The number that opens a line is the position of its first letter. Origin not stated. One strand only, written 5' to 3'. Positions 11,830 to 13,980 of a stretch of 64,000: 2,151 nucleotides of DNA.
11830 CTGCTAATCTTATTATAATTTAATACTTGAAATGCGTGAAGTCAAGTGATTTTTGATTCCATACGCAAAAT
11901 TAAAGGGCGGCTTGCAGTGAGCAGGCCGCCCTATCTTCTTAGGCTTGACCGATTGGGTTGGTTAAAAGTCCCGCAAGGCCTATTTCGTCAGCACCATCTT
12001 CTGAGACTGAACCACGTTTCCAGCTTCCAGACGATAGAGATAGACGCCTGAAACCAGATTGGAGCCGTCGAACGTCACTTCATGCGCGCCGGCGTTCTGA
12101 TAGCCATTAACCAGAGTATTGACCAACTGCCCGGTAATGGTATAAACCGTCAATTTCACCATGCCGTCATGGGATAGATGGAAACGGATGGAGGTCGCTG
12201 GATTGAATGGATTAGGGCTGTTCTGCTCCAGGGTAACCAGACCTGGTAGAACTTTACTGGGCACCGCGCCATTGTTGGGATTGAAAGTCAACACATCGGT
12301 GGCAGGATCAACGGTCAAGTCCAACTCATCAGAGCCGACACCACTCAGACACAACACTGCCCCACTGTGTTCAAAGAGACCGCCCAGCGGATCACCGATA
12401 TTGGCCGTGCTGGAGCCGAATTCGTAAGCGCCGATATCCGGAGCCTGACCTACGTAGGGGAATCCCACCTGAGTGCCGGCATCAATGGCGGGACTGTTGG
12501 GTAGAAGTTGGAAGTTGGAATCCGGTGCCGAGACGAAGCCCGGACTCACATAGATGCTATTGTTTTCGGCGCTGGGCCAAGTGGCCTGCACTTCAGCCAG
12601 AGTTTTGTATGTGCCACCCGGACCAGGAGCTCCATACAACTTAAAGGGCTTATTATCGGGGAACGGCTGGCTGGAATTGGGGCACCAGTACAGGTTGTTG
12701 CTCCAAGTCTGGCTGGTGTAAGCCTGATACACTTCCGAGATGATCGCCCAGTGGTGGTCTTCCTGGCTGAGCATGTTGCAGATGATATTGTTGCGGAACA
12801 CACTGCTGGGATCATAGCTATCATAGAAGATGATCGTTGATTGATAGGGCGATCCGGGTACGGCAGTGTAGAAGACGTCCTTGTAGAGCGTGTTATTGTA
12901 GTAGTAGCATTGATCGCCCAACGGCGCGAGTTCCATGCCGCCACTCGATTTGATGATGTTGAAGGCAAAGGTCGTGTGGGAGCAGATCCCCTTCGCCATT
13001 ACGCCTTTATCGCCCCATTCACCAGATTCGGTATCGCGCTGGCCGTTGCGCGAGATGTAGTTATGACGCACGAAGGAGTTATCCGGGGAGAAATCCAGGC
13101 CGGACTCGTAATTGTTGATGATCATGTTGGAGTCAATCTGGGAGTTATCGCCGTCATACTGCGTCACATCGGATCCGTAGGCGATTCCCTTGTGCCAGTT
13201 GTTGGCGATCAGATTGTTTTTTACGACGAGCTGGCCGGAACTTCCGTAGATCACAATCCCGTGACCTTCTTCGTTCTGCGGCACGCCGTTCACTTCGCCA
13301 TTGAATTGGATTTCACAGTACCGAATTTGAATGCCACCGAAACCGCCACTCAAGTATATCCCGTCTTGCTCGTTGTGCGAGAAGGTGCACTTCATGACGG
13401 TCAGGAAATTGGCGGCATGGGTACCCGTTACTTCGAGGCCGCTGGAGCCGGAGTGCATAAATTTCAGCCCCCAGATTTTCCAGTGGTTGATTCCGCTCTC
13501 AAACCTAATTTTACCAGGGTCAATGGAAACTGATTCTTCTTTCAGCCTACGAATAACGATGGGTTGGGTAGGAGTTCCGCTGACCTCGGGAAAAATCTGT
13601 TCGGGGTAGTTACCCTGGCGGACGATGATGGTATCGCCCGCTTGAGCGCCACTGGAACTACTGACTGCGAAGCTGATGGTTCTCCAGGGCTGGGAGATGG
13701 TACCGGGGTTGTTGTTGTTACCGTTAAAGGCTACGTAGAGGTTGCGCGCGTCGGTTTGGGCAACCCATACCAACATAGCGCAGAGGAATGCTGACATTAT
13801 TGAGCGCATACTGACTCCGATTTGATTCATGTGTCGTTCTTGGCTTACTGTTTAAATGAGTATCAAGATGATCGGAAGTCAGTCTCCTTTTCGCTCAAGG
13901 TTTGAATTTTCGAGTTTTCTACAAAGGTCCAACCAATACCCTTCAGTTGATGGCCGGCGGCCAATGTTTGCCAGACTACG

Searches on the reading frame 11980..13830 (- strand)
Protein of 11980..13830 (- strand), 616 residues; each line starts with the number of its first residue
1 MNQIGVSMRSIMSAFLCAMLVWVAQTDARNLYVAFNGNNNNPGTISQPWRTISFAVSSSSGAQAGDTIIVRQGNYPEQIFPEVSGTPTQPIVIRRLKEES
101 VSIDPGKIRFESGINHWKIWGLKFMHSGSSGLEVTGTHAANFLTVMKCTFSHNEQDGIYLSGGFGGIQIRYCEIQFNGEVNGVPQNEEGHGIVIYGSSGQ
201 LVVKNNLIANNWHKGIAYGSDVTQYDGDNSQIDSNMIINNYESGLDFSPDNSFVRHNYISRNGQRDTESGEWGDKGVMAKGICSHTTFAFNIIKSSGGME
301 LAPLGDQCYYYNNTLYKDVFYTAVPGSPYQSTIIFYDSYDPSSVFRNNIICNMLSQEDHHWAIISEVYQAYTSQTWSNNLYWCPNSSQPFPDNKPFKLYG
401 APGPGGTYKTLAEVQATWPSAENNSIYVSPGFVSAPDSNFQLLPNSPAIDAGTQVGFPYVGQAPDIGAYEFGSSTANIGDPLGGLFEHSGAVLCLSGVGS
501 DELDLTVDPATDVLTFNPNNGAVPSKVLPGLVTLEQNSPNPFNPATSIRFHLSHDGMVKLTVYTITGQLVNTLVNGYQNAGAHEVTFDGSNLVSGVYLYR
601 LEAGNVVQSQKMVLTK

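Call 84: search_protein_families(library=pfam, proteins=[window:11980-13830:-], max_evalue=0.00001)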
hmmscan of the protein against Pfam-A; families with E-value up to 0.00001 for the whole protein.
window:11980-13830:- (616 aa): 3 families
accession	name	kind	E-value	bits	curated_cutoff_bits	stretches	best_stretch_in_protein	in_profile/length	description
PF13229.12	Beta_helix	-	6.8e-14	52.2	25.9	1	115-291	9-156/158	Right handed beta helix region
PF18962.6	Por_Secre_tail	-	1.2e-08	35.6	27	1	539-613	3-74/75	Secretion system C-terminal sorting domain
PF07602.17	DUF1565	-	5.3e-07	29.7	20.3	0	36-78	2-41/257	Protein of unknown function (DUF1565)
